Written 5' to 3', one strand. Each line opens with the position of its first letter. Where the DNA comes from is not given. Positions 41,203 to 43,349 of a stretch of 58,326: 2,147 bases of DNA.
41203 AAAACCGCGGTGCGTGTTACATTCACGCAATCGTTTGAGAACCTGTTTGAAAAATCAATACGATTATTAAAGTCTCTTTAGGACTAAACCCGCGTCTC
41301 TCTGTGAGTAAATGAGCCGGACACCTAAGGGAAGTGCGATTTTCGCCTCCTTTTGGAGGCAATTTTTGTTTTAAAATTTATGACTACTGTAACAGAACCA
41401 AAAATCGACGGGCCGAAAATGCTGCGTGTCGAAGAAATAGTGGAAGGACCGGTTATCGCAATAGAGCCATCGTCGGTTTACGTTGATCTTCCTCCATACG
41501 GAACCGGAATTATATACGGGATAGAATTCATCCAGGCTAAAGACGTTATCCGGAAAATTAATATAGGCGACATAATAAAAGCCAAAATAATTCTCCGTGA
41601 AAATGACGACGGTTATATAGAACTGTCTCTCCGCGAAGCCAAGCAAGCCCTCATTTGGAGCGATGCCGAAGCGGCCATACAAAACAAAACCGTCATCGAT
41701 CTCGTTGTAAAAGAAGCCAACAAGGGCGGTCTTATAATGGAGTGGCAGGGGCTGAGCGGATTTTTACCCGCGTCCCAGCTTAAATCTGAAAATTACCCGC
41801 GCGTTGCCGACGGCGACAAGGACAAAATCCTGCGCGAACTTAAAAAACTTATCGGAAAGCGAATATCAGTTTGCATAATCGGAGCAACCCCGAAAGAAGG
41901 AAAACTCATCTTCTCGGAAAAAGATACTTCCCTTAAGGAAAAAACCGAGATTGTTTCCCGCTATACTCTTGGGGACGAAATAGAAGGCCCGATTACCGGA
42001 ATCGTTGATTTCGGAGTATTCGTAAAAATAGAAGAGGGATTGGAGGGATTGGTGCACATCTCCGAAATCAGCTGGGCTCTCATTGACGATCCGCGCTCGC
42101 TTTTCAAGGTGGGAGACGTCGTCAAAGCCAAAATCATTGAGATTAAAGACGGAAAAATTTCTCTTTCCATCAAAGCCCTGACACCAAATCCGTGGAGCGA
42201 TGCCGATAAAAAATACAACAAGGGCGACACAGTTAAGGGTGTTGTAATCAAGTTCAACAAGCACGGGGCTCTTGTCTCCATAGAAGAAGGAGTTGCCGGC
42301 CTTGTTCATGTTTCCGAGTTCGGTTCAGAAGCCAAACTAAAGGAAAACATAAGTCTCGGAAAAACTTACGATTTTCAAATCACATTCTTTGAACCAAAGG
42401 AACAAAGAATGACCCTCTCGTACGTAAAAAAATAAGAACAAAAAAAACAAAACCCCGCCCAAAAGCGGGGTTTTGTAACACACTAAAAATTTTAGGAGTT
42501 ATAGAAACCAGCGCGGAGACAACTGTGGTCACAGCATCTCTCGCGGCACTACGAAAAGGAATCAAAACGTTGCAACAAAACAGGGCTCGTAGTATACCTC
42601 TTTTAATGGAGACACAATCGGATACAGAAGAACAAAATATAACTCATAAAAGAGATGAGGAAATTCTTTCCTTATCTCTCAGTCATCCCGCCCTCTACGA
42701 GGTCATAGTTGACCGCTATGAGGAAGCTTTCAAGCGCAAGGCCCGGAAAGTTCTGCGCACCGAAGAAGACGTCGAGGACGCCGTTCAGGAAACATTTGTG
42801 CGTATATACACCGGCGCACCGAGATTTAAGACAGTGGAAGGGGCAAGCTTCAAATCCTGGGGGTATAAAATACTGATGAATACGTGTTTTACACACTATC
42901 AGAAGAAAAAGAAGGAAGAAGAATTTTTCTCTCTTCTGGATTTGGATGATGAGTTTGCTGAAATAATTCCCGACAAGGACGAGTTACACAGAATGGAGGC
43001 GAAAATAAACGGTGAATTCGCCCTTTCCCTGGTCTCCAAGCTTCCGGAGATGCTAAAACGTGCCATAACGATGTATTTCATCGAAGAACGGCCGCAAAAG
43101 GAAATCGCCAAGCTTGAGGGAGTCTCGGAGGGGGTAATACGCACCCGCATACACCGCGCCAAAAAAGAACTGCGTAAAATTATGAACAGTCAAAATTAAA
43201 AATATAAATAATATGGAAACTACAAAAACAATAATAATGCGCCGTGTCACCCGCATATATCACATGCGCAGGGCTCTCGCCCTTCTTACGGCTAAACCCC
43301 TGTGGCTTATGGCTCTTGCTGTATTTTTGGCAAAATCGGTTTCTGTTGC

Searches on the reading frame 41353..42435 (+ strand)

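Call 46: search_protein_families(library=pfam, proteins=[window:41353-42435:+], max_evalue=0.001)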
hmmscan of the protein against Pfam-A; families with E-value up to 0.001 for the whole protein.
window:41353-42435:+ (360 aa): 5 families
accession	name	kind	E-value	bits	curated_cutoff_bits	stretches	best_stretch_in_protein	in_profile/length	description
PF00575.29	S1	-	1.4e-40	138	22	3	206-274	4-74/74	S1 RNA binding domain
PF23459.1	S1_RRP5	-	9.8e-11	42.5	27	0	289-323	2-36/72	RRP5 S1 domain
PF21543.3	CvfB_2nd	-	1.1e-08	35.3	27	0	252-274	52-75/76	Virulence regulatory factor CvfB, second domain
PF21710.3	Spt6_S1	-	6.3e-05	23.6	27.5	0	219-271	29-82/91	Spt6, S1/OB domain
PF13509.12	S1_2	-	0.00095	19.7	21.8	0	210-239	5-34/61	S1 domain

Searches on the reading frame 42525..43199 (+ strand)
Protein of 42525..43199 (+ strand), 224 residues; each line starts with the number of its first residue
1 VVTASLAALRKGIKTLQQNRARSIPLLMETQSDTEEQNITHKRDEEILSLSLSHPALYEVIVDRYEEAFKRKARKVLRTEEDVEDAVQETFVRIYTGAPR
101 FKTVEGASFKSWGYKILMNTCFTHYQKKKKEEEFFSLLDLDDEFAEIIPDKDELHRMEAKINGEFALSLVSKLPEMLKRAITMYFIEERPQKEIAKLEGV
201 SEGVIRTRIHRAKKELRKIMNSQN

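Call 46: search_protein_families(library=pfam, proteins=[window:42525-43199:+], max_evalue=0.001)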
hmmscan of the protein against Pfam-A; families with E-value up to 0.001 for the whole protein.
window:42525-43199:+ (224 aa): 3 families
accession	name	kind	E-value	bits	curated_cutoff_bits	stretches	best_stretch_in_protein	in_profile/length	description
PF04542.20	Sigma70_r2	-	4.3e-14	52.5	24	1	62-130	2-70/71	Sigma-70 region 2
PF08281.18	Sigma70_r4_2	-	1.3e-12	47.6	25.7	1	168-216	6-54/54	Sigma-70, region 4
PF04545.22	Sigma70_r4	-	4e-09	36.3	24.1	1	171-218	3-50/50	Sigma-70, region 4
